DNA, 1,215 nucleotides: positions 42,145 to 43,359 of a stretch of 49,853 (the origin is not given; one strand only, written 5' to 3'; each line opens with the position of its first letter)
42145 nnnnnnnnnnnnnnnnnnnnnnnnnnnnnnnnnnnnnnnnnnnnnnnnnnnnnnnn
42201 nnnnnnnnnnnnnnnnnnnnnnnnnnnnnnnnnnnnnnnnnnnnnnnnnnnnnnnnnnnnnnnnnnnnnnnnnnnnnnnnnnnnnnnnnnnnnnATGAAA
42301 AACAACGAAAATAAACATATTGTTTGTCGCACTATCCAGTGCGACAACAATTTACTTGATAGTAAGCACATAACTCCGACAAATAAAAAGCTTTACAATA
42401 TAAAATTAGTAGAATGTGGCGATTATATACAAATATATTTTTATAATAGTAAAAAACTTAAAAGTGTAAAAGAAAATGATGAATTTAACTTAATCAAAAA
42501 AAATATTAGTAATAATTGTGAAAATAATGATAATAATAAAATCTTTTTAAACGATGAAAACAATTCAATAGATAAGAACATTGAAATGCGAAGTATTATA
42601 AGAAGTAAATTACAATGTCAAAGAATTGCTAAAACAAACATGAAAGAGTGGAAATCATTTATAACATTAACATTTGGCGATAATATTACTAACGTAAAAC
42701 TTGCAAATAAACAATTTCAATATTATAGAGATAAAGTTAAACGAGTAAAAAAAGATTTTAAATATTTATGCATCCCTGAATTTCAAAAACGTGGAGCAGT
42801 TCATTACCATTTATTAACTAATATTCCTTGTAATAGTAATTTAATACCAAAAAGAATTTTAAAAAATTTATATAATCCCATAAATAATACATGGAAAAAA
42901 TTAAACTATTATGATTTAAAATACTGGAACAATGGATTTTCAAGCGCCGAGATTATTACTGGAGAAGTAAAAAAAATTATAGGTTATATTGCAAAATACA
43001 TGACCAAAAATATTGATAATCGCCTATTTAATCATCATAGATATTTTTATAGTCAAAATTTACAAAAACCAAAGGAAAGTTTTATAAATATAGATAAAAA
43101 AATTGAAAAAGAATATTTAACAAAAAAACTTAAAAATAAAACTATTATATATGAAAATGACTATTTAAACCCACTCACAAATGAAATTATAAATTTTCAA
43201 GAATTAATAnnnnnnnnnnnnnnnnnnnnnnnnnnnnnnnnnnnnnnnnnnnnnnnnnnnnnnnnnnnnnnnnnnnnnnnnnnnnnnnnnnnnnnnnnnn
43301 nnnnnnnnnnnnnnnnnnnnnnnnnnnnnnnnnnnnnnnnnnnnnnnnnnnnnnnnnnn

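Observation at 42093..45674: Minimal (~3.5 kb) integrative element at tRNA-Ala: integrase, Xis-like, XRE switch and rolling-circle Rep, with no capsid, packaging or transfer genes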

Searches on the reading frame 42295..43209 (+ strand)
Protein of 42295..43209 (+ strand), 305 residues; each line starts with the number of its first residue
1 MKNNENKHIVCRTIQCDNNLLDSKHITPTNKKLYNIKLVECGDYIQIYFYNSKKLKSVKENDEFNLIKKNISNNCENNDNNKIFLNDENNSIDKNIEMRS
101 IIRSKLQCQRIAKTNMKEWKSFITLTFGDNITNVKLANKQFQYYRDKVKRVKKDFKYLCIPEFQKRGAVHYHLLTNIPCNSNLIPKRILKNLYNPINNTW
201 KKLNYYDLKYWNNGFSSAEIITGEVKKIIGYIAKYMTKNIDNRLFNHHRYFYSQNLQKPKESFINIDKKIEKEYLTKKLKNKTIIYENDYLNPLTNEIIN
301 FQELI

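Call 7: search_protein_families(library=pfam, proteins=[window:42295-43209:+], max_evalue=0.1)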
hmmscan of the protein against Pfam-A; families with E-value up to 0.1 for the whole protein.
window:42295-43209:+ (305 aa): 3 families
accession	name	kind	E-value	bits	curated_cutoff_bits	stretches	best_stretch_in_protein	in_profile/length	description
PF23343.2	REP_ORF2-G2P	-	1.3e-18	67.6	27.8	1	121-239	2-98/99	Replication-associated protein ORF2/G2P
PF20199.4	RepSA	-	5e-07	29.6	34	2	153-174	203-224/438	Replication initiator protein, pSAM2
PF05840.19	Phage_GPA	-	3e-05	23.6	31.4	1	114-242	211-320/321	Bacteriophage replication gene A protein (GPA)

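Call 8: search_protein_families(library=phrogs, proteins=[window:42295-43209:+], max_evalue=0.1)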
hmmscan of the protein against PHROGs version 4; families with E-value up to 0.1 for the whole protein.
window:42295-43209:+ (305 aa): 2 families
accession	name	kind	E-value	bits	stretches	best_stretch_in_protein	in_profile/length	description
phrog_3419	-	DNA, RNA and nucleotide metabolism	1.3e-27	98.1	1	78-282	77-253/289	rolling circle DNA replication initiation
phrog_12671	-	other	0.069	13.1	1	88-155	60-126/248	peptidase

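Call 13: find_homologous_proteins(query=window:42295-43209:+)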
Query window:42295-43209:+ (305 aa): 1406 proteins with E <= 0.001 among 3699 candidates; the best 120 are listed.
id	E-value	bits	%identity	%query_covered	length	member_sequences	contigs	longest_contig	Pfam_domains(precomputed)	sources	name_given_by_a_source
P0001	3.8e-196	668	100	100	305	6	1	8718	PF20199.5,PF23343.3,PF05840.20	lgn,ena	-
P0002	1.4e-101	358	58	94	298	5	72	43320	PF20199.5,PF23343.3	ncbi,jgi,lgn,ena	-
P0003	2.8e-100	354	57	95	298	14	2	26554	PF20199.5,PF23343.3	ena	-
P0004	2.2e-99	351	57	100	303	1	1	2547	PF20199.5,PF23343.3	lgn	-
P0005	4.2e-99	350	57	93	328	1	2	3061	PF20199.5,PF23343.3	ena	-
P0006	7.9e-99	349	56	94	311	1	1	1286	PF20199.5,PF23343.3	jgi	-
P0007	9.7e-98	345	57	94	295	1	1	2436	PF20199.5,PF23343.3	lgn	-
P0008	1.0e-97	345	58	94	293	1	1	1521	PF20199.5,PF23343.3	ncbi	-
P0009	1.2e-97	345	56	99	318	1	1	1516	PF20199.5,PF23343.3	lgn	-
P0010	1.9e-97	344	58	94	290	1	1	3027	PF20199.5,PF23343.3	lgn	-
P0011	2.5e-97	344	56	97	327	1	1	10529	PF20199.5,PF23343.3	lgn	-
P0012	5.2e-97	343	57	93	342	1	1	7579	PF20199.5,PF23343.3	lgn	-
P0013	2.9e-96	340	58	94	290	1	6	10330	PF20199.5,PF23343.3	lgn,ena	-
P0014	7.3e-96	339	54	97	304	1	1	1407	PF20199.5,PF23343.3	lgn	-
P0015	8.0e-96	339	56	95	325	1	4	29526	PF20199.5,PF23343.3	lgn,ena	-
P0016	9.9e-96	339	56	93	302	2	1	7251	PF20199.5,PF23343.3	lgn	-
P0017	3.1e-95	337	55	95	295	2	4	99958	PF20199.5,PF23343.3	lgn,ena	-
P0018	1.1e-93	332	54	93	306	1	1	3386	PF20199.5,PF23343.3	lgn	-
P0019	1.5e-93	331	52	97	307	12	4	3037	PF20199.5,PF23343.3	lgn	-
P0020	1.5e-93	331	56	94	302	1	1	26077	PF20199.5,PF23343.3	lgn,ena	-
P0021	4.8e-93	330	56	97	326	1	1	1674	PF20199.5,PF23343.3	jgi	-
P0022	8.9e-93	329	56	94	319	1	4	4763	PF20199.5,PF23343.3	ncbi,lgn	-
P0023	1.1e-92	329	57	94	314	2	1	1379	PF20199.5,PF23343.3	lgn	-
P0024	1.6e-92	328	52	100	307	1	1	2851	PF20199.5,PF23343.3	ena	-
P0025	2.3e-92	328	56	95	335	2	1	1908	PF20199.5,PF23343.3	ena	-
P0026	2.7e-92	327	56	95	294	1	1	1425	PF20199.5,PF23343.3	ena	-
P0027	3.2e-92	327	52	100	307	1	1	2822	PF20199.5,PF23343.3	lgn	-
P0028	5.3e-92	326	56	95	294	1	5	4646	PF20199.5,PF23343.3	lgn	-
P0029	7.3e-92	326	51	100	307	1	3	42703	PF20199.5,PF23343.3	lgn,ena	-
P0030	9.3e-92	326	53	95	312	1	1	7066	PF20199.5,PF23343.3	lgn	-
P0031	9.8e-92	325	51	100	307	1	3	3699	PF20199.5,PF23343.3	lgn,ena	-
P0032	1.4e-91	325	51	100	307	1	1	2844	PF20199.5,PF23343.3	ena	-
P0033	2.0e-91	324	53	93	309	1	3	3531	PF20199.5,PF23343.3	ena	-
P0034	3.4e-91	324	53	94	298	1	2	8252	PF20199.5,PF23343.3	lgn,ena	-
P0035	3.9e-91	324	56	95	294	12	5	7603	PF20199.5,PF23343.3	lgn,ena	-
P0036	4.1e-91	323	54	95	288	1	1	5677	PF20199.5,PF23343.3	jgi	-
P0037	4.4e-91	323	54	95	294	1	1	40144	PF20199.5,PF23343.3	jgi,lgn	-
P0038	4.7e-91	323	52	100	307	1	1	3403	PF20199.5,PF23343.3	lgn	-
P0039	7.7e-91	323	53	94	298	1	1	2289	PF20199.5,PF23343.3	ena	-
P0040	7.9e-91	323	52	94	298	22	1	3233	PF20199.5,PF23343.3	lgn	-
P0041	8.5e-91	322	55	93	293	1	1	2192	PF20199.5,PF23343.3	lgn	-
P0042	1.3e-90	322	56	94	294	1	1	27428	PF20199.5,PF23343.3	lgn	-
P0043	1.6e-90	321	51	100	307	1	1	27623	PF20199.5,PF23343.3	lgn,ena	-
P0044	2.2e-90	321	53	94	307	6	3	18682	PF20199.5,PF23343.3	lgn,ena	-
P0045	2.3e-90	321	53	94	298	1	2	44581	PF20199.5,PF23343.3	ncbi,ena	-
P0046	2.4e-90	321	51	100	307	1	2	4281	PF20199.5,PF23343.3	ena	-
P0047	2.5e-90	321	53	94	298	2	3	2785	PF20199.5,PF23343.3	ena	-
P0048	2.6e-90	321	55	94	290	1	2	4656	PF20199.5,PF23343.3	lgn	-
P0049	3.6e-90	320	52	94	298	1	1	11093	PF20199.5,PF23343.3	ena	-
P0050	3.6e-90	320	54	95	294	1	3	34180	PF20199.5,PF23343.3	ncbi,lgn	-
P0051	2.4e-89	318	52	94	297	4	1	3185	PF20199.5,PF23343.3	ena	-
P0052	3.4e-89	317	50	100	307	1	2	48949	PF20199.5,PF23343.3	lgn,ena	-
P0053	3.4e-89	317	55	94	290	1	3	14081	PF20199.5,PF23343.3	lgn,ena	-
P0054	6.3e-89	316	56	94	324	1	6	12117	PF20199.5,PF23343.3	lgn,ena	-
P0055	1.1e-88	315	55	94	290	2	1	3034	PF20199.5,PF23343.3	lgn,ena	-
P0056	1.8e-88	315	58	85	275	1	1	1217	PF20199.5,PF23343.3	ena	-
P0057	2.1e-88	315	55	94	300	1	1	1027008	PF20199.5,PF23343.3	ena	-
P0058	2.6e-88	314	55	94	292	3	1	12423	PF20199.5,PF23343.3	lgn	-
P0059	5.1e-88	313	52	93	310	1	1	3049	PF20199.5,PF23343.3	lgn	-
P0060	6.1e-88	313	53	93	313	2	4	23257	PF20199.5,PF23343.3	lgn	-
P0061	1.1e-87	312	54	93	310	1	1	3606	PF20199.5,PF23343.3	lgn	-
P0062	2.6e-87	311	50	96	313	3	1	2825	PF20199.5,PF23343.3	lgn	-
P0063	3.4e-87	311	54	93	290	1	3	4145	PF20199.5,PF23343.3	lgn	-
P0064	5.7e-87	310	56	93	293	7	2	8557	PF20199.5,PF23343.3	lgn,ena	-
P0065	6.6e-87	310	52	94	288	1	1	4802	PF20199.5,PF23343.3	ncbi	-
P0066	7.5e-87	309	53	94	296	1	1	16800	PF20199.5,PF23343.3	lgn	-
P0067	1.8e-86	308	54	93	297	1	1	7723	PF20199.5,PF23343.3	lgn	-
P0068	1.3e-85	305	54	93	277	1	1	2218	PF20199.5,PF23343.3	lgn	-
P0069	3.1e-85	304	52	99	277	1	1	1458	PF20199.5,PF23343.3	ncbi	-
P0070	3.2e-85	304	55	93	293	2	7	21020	PF20199.5,PF23343.3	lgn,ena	-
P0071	4.7e-85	304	53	94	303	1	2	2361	PF20199.5,PF23343.3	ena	-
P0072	9.1e-85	303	53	95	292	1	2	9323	PF20199.5,PF23343.3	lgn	-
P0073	9.2e-85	303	53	94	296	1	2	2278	PF20199.5,PF23343.3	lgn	-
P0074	1.4e-84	302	51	93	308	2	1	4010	PF20199.5,PF23343.3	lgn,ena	-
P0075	2.8e-84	301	53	94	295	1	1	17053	PF20199.5,PF23343.3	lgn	-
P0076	2.8e-84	301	54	93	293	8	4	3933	PF20199.5,PF23343.3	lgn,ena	-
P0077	3.0e-84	301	55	93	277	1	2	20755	PF20199.5,PF23343.3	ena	-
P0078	3.1e-84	301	53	100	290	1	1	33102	PF20199.5,PF23343.3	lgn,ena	-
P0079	3.2e-84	301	50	94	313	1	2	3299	PF20199.5,PF23343.3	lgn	-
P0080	3.5e-84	301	55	93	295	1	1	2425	PF20199.5,PF23343.3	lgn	-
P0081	5.9e-84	300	54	93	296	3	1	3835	PF20199.5,PF23343.3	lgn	-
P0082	6.7e-84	300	52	99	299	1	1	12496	PF20199.5,PF23343.3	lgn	-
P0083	7.9e-84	300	54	94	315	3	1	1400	PF20199.5,PF23343.3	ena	-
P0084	8.0e-84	300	53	94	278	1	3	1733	PF20199.5,PF23343.3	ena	-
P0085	8.1e-84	299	53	94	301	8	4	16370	PF20199.5,PF23343.3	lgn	-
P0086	9.5e-84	299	54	94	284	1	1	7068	PF20199.5,PF23343.3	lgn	-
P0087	9.5e-84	299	54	94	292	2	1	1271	PF20199.5,PF23343.3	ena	-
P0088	1.2e-83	299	54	94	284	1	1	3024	PF20199.5,PF23343.3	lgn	-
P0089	1.6e-83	299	53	95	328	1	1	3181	PF20199.5,PF23343.3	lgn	-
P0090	3.6e-83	297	53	96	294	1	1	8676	PF20199.5,PF23343.3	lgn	-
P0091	7.2e-83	296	54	94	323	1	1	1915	PF20199.5,PF23343.3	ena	-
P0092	1.1e-82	296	48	98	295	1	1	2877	PF20199.5,PF23343.3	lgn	-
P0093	1.2e-82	296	52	94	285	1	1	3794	PF20199.5,PF23343.3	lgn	-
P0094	1.4e-82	295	52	94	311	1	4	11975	PF20199.5,PF23343.3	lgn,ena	-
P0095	2.2e-82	295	52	94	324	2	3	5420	PF20199.5,PF23343.3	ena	-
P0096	2.3e-82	295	52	94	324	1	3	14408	PF20199.5,PF23343.3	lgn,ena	-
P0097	3.3e-82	294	52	96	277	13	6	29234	PF20199.5,PF23343.3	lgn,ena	-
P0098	3.8e-82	294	52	94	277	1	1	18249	PF20199.5,PF23343.3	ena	-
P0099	4.9e-82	294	53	94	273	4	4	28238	PF20199.5,PF23343.3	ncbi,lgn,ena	-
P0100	5.6e-82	293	54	94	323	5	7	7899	PF20199.5,PF23343.3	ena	-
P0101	7.5e-82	293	53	94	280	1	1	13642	PF20199.5,PF23343.3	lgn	-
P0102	8.5e-82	293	53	93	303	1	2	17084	PF20199.5,PF23343.3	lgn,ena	-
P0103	1.2e-81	292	52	94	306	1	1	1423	PF20199.5,PF23343.3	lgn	-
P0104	1.6e-81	292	53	94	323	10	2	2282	PF20199.5,PF23343.3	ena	-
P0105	1.7e-81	292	53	94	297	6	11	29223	PF20199.5,PF23343.3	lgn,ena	-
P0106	1.8e-81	292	53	94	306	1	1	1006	PF20199.5,PF23343.3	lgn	-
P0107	2.3e-81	291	53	94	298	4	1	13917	PF20199.5,PF23343.3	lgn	-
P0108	2.6e-81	291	52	94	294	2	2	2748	PF20199.5,PF23343.3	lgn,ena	-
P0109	2.7e-81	291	53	93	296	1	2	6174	PF20199.5,PF23343.3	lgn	-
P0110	3.4e-81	291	53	93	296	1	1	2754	PF20199.5,PF23343.3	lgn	-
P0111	3.8e-81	291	51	93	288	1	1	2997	PF20199.5,PF23343.3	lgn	-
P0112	3.9e-81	291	52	93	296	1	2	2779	PF20199.5,PF23343.3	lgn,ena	-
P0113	4.3e-81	291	52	93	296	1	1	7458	PF20199.5,PF23343.3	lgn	-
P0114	4.5e-81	290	52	93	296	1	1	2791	PF20199.5,PF23343.3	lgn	-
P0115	4.6e-81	290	52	93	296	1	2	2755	PF20199.5,PF23343.3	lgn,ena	-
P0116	4.9e-81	290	53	93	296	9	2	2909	PF20199.5,PF23343.3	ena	-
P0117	5.4e-81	290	53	94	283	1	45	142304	PF20199.5,PF23343.3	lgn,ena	-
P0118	6.5e-81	290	53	94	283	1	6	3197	PF20199.5,PF23343.3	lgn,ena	-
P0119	6.7e-81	290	52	94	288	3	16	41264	PF20199.5,PF23343.3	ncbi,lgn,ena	-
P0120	6.7e-81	290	53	94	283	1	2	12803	PF20199.5,PF23343.3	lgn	-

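Call 21: find_encoding_contigs(protein=P0001, flank=6000, max_places=8)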
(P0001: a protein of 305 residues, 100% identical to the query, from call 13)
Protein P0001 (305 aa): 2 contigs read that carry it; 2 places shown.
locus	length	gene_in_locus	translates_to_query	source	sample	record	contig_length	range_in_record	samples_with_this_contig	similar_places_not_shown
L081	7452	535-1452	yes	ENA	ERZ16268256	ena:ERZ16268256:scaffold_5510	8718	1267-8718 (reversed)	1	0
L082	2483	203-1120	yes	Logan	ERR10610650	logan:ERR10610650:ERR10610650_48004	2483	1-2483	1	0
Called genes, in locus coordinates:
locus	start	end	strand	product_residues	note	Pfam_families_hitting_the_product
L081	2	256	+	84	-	?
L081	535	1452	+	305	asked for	PF05840:Phage_GPA (weak), PF23343:REP_ORF2-G2P, PF20199:RepSA (faint)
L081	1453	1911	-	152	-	PF01381:HTH_3, PF12844:HTH_19 (weak)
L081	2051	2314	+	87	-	-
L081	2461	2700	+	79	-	-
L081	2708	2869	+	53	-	PF14657:Arm-DNA-bind_4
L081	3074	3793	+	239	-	PF00589:Phage_integrase, PF16795:Phage_integr_3 (faint)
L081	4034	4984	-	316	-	PF01933:CofD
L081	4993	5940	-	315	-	PF02557:VanY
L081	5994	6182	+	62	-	PF00763:THF_DHG_CYH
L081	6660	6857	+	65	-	PF02882:THF_DHG_CYH_C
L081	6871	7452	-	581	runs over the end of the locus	PF07973:tRNA_SAD, PF00587:tRNA-synt_2b, PF03129:HGTP_anticodon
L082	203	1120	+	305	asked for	PF05840:Phage_GPA (weak), PF23343:REP_ORF2-G2P, PF20199:RepSA (faint)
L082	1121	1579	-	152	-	PF01381:HTH_3, PF12844:HTH_19 (weak)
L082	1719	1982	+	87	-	-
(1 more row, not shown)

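Call 22: find_encoding_contigs(protein=P0019, flank=5000, max_places=6)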
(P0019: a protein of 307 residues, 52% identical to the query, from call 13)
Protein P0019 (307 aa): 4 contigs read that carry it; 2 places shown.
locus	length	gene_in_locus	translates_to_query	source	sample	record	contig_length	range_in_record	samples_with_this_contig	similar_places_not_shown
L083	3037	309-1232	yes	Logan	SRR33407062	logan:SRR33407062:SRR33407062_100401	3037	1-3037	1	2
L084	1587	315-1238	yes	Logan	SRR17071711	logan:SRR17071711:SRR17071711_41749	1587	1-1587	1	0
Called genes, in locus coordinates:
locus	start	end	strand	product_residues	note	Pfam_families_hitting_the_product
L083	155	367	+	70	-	-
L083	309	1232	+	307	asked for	PF23343:REP_ORF2-G2P, PF20199:RepSA (faint)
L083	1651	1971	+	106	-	-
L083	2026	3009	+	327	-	PF14659:Phage_int_SAM_3, PF00589:Phage_integrase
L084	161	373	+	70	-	-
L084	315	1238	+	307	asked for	PF23343:REP_ORF2-G2P, PF20199:RepSA (faint)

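Call 28: find_related_loci(query=window:42295-43209:+, collection=viral_contigs, flank=8000)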
Query window:42295-43209:+ (305 aa) in viral_contigs; peptide patterns used: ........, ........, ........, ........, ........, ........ (x = any residue, [..] = any of these).
47 stretches matched a pattern, but none encodes a relative of the query by tblastn (E <= 1e-3).

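Call 29: search_dna_similar(query=window:42295-43209:+, collection=phages, mode=protein, max_evalue=0.001, max_rows=25)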
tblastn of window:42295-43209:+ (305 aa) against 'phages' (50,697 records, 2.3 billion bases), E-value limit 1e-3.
Records with a match: 18; places in all: 18; records where one place covers at least 80% of the query: 0.
Best place of each record, by identity: <60% 18.
By first word of the organism name: bajarodino 13; Dulem 4; Bacteriophage 1.
By host as written in the record: - 7; Peromyscus fraterculus 7; Varecia variegata 2; Eulemur fulvus collaris 1; Eulemur coronatus 1.
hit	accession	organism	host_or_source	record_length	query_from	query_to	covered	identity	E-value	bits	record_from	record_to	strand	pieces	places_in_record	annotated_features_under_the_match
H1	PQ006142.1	bajarodino virus 41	Neotoma bryanti feces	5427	89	290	66%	34.3%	7e-17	87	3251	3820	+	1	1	replication initiator protein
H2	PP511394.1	Dulem virus 66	Eulemur fulvus collaris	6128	99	289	63%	27.9%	3e-8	61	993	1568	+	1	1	replication protein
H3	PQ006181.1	bajarodino virus 17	Peromyscus fraterculus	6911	90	259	56%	30.6%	9e-14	77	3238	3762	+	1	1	replication initiator protein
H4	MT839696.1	Bacteriophage sp.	human fecal samples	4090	103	294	63%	26.8%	5e-8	60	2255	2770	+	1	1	record has no annotation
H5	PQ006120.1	bajarodino virus 73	Chaetodipus spinatus feces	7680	99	272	57%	29.5%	3e-11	70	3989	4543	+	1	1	replication initiator protein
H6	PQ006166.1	bajarodino virus 29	Peromyscus fraterculus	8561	85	258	57%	26.6%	2e-4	49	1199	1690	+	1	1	replication initiator protein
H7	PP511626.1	Dulem virus 74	Varecia variegata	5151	100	263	54%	28.2%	1e-4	49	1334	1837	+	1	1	replication protein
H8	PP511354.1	Dulem virus 73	Eulemur coronatus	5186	100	263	54%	28.2%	2e-4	49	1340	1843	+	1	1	replication protein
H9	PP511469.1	Dulem virus 73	Varecia variegata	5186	100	263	54%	28.2%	2e-4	49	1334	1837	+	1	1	replication protein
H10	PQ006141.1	bajarodino virus 42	Neotoma bryanti feces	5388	116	286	56%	26.7%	3e-4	48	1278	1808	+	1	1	replication initiator protein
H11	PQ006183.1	bajarodino virus 15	Peromyscus fraterculus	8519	85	258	57%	26.0%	7e-5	50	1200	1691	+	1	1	replication initiator protein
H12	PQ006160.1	bajarodino virus 35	Peromyscus fraterculus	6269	111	269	52%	27.8%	4e-6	54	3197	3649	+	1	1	replication initiator protein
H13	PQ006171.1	bajarodino virus 23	Peromyscus fraterculus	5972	111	269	52%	27.2%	5e-7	57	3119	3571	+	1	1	replication initiator protein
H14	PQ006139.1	bajarodino virus 1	Neotoma bryanti feces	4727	99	260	53%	25.4%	4e-5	51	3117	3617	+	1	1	replication initiator protein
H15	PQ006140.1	bajarodino virus 1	Neotoma bryanti feces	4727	99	260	53%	25.4%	4e-5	51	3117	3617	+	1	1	replication initiator protein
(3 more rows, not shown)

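Call 30: search_dna_similar(query=window:42295-43209:+, collection=plasmids, mode=protein, max_evalue=0.001, max_rows=25)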
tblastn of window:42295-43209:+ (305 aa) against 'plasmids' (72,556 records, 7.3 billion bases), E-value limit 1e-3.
Records with a match: 78; places in all: 81; records where one place covers at least 80% of the query: 2.
Best place of each record, by identity: <60% 78.
By first word of the organism name: Enterococcus 48; Bacillus 6; Pasteurella 4; Fusobacterium 3; Brevibacillus 3; Geobacillus 2; Staphylococcus 2; Clostridium 2; Cupriavidus 2; Priestia 1; and 5 more.
By predicted mobility (MOB-suite, as given by PLSDB): non-mobilizable 46; conjugative 28; mobilizable 4.
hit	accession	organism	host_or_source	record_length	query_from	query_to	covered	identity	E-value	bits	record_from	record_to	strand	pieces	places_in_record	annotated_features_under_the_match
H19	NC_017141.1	Priestia megaterium WSH-002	-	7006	33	303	89%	28.9%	1e-14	81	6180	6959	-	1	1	hypothetical protein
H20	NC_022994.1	Geobacillus sp. 1121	soil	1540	34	298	87%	28.0%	6e-16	85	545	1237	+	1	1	Rep5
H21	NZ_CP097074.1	Vagococcus lutrae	whole organism,pet food (BARF)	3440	92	303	70%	33.9%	1e-15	84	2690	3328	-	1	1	none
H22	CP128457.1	Geobacillus stearothermophilus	whole genome,Mungang Hot spring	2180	34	264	72%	31.3%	5e-14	103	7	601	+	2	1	hypothetical protein (x2)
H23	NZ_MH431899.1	Staphylococcus chromogenes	milk sample from subclinical mastitis ...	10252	99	304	68%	32.9%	1e-12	76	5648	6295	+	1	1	hypothetical protein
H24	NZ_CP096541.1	Staphylococcus aureus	Homo sapiens,Pus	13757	99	304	68%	32.9%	1e-12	76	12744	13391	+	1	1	hypothetical protein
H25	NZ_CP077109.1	Fusobacterium polymorphum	Homo sapiens,Oral cavity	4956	42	267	74%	29.7%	6e-11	70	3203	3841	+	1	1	Rep protein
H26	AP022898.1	Bacillus cereus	-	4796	95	303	69%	31.9%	4e-12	74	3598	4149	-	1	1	hypothetical protein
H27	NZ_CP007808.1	Brevibacillus laterosporus LMG 15441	-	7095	29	259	76%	28.6%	3e-16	86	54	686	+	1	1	hypothetical protein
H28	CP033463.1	Brevibacillus laterosporus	cabbage,whole organism,cabbage seeds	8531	29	259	76%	28.6%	5e-16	86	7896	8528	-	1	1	protein Rep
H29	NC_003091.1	Fusobacterium nucleatum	-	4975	42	262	72%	29.9%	8e-11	70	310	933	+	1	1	Rep protein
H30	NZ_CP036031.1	Bacillus mycoides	cell culture,soil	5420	95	303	69%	31.0%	3e-14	81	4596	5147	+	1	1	Rep protein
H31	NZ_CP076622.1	Clostridium cadaveris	Homo sapiens,surgical ...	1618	34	256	73%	28.6%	2e-12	74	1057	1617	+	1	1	none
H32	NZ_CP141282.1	Fusobacterium polymorphum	Homo sapiens,Ventral Tongue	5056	105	291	61%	34.0%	6e-12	74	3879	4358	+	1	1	hypothetical protein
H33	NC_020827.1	Levilactobacillus brevis KB290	-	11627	103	301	65%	31.7%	4e-9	65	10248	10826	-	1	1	hypothetical protein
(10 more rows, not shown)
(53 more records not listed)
